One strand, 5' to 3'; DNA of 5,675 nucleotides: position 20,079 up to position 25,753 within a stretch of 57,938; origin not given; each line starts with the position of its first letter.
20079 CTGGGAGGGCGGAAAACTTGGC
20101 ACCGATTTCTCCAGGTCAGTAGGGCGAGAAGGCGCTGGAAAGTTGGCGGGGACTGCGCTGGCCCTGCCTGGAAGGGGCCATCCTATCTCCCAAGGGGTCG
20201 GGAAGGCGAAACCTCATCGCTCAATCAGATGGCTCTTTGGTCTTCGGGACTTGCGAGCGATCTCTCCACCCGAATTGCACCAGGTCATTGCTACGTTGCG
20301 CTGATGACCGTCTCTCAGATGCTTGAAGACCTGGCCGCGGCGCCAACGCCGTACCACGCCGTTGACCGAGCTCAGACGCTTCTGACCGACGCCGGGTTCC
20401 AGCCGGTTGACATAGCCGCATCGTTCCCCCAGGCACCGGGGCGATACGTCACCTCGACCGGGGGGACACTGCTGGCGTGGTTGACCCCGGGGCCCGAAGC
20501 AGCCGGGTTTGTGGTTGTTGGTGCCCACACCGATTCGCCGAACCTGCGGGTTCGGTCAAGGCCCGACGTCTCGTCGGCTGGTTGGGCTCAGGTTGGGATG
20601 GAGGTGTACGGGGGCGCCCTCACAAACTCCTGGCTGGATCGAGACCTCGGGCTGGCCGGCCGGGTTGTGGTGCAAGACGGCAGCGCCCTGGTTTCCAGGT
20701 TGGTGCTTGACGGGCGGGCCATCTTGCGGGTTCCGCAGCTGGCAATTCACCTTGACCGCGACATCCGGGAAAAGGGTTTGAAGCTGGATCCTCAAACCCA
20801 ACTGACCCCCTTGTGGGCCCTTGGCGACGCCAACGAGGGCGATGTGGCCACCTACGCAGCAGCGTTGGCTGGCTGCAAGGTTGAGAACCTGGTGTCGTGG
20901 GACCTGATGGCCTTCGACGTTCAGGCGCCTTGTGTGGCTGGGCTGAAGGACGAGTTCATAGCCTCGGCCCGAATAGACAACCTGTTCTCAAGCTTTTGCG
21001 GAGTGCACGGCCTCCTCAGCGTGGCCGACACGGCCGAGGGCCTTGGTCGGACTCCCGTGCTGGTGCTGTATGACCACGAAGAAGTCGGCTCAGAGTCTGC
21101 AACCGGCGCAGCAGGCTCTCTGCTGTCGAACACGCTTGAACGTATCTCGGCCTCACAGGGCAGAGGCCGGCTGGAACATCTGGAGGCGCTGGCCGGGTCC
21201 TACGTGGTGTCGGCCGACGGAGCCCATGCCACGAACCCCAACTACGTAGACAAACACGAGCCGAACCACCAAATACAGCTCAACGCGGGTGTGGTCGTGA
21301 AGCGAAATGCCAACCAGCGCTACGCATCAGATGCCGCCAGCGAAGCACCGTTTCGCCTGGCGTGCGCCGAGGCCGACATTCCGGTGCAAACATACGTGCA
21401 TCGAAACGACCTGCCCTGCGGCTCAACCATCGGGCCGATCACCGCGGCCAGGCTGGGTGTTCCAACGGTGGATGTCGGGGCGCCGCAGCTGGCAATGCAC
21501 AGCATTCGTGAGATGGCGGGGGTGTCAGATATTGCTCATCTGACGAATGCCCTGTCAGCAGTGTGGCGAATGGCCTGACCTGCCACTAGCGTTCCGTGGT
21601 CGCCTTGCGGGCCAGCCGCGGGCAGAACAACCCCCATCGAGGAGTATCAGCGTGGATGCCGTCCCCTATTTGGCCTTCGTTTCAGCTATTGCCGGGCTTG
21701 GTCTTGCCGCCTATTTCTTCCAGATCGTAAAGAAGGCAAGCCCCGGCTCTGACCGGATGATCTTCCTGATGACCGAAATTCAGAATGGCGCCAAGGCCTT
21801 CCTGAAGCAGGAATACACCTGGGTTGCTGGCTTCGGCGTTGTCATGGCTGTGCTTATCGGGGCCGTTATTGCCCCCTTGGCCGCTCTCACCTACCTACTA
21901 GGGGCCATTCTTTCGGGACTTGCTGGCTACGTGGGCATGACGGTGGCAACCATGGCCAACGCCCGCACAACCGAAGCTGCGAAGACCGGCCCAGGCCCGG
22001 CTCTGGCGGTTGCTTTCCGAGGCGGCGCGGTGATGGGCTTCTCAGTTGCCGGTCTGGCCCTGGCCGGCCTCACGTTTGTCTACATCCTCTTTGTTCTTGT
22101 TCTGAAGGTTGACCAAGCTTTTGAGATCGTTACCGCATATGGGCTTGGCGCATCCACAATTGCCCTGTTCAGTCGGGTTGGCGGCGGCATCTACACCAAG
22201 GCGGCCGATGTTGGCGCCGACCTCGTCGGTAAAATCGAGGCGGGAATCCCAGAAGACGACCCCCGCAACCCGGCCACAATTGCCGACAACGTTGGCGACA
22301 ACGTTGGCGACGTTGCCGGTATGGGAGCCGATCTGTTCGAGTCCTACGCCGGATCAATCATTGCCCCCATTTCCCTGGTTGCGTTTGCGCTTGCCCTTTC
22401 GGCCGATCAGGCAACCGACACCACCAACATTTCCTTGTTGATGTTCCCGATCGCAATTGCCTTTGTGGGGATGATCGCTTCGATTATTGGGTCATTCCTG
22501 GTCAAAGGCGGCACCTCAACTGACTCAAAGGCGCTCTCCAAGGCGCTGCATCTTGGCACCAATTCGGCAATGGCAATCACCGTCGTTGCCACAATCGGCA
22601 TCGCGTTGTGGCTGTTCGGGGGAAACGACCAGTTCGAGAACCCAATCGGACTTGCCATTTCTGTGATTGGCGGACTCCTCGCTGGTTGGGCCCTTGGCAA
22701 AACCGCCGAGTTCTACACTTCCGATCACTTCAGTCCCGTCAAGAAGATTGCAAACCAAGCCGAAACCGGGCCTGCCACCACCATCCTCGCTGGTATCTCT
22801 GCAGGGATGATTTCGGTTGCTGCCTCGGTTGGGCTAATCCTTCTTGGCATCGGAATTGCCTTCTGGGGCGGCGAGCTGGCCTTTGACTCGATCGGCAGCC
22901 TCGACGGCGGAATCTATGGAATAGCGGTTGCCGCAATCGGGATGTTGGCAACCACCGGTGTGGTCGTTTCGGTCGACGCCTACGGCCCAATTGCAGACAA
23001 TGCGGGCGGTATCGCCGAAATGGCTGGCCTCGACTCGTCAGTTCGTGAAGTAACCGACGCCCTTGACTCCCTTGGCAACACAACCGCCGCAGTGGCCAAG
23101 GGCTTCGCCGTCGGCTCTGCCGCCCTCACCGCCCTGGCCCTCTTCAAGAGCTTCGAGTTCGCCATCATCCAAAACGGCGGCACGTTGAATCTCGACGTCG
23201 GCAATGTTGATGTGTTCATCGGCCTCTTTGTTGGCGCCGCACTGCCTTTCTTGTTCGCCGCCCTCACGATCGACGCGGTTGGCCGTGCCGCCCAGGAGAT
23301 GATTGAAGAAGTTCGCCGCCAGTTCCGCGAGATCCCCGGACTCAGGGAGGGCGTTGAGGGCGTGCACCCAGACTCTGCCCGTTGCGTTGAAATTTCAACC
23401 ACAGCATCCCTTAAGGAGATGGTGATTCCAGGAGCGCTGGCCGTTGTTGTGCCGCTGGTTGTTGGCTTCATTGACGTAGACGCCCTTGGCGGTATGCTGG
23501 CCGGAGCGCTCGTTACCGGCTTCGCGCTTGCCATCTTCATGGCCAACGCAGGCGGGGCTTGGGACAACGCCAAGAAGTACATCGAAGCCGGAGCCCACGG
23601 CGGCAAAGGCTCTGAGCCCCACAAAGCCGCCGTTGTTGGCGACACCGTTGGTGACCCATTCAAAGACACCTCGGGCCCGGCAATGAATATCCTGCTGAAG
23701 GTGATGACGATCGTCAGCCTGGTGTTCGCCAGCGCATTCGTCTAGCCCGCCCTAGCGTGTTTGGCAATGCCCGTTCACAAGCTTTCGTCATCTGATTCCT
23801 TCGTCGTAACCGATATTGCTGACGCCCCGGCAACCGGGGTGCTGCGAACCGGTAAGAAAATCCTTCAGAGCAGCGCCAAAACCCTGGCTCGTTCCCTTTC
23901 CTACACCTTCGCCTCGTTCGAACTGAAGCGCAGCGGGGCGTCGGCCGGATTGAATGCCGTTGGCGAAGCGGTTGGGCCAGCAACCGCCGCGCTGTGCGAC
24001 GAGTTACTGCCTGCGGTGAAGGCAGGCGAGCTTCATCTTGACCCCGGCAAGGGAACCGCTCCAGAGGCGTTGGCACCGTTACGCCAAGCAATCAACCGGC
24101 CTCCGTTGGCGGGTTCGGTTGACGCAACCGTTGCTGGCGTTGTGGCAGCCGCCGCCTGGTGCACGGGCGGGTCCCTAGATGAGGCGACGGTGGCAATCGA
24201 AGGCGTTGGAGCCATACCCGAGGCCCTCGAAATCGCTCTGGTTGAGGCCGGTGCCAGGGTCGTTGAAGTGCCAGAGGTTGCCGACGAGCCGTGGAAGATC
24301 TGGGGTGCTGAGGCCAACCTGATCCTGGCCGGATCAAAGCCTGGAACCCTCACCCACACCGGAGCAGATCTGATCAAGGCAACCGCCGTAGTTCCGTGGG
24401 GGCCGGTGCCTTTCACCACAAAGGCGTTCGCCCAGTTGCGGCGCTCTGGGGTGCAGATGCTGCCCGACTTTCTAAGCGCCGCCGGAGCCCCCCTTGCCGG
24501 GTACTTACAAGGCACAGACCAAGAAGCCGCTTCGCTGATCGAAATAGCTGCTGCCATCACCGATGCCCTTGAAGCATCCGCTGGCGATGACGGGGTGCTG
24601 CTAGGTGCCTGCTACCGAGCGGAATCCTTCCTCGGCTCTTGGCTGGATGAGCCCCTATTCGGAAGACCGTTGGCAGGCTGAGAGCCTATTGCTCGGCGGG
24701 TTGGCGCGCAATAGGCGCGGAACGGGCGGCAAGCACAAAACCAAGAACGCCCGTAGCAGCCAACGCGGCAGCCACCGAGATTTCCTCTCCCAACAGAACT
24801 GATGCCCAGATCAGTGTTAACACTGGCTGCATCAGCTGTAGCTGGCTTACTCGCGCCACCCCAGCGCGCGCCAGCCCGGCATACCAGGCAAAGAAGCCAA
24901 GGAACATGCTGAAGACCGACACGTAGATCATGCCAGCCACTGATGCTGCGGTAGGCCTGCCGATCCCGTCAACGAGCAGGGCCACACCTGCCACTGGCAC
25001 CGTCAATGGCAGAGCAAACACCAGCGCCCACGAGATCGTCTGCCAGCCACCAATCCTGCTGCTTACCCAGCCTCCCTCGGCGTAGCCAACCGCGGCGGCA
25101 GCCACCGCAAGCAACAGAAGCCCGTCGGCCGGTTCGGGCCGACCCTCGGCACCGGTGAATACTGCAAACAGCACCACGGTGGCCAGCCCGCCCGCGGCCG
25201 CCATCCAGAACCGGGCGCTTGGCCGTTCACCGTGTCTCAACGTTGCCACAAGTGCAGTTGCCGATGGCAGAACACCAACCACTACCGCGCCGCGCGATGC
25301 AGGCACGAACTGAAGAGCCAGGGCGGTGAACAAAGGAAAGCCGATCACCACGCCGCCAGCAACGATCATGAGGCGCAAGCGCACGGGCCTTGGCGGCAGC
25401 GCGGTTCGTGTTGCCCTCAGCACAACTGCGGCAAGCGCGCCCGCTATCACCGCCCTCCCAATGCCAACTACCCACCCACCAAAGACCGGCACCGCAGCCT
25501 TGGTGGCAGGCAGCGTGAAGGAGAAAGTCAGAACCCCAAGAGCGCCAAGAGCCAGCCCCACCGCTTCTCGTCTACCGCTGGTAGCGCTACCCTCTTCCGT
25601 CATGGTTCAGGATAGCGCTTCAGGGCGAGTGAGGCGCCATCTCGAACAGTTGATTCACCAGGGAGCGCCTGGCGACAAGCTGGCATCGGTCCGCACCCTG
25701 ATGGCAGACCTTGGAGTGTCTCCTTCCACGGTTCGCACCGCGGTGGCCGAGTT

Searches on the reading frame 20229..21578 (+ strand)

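Call 24: search_protein_families(library=pfam, proteins=[window:20229-21578:+], max_evalue=0.00001)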
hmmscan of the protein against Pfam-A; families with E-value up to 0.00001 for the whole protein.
window:20229-21578:+ (449 aa): 1 family
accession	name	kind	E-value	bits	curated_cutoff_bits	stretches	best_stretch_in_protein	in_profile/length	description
PF02127.20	Peptidase_M18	-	1.7e-123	413.1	24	1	36-444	3-430/432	Aminopeptidase I zinc metalloprotease (M18)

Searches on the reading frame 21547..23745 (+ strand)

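Call 24: search_protein_families(library=pfam, proteins=[window:21547-23745:+], max_evalue=0.00001)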
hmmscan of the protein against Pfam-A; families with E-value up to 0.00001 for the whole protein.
window:21547-23745:+ (732 aa): 1 family
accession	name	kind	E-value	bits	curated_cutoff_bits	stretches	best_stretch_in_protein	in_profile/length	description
PF03030.21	H_PPase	-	3.5e-252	839.1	29.7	1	48-727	1-645/645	Inorganic H+ pyrophosphatase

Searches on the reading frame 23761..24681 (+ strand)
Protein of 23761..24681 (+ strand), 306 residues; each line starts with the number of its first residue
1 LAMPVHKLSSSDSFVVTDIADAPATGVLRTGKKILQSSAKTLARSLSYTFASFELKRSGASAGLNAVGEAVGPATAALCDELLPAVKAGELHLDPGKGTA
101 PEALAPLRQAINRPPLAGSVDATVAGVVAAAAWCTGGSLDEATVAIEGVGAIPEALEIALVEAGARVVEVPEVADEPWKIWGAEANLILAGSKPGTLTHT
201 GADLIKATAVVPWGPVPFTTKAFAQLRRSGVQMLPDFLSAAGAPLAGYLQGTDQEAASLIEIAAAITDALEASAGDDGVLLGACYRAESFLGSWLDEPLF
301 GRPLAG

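Call 43: search_protein_families(library=pfam, proteins=[window:23761-24681:+], max_evalue=0.0001)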
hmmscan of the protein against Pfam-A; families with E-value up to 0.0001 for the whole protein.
window:23761-24681:+ (306 aa): 1 family
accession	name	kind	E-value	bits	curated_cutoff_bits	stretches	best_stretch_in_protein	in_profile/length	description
PF00208.27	ELFV_dehydrog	-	3.4e-05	24.1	23.4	0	179-249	106-179/241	Glutamate/Leucine/Phenylalanine/Valine dehydrogenase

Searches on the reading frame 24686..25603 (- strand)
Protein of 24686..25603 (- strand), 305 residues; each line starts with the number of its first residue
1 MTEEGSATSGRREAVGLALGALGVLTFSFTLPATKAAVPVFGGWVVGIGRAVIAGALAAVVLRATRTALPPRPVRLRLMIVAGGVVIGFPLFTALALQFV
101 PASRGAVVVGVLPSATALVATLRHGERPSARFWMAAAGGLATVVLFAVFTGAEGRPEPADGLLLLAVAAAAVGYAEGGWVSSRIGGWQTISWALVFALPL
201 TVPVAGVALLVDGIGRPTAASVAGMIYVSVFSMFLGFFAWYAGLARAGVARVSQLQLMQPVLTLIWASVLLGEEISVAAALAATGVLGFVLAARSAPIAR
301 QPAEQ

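Call 44: search_protein_families(library=pfam, proteins=[window:24686-25603:-], max_evalue=0.0001)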
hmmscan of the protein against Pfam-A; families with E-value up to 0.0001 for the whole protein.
window:24686-25603:- (305 aa): 1 family
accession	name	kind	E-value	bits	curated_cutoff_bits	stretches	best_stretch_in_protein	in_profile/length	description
PF00892.27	EamA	-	2.6e-21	76.8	28.2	2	161-288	5-128/135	EamA-like transporter family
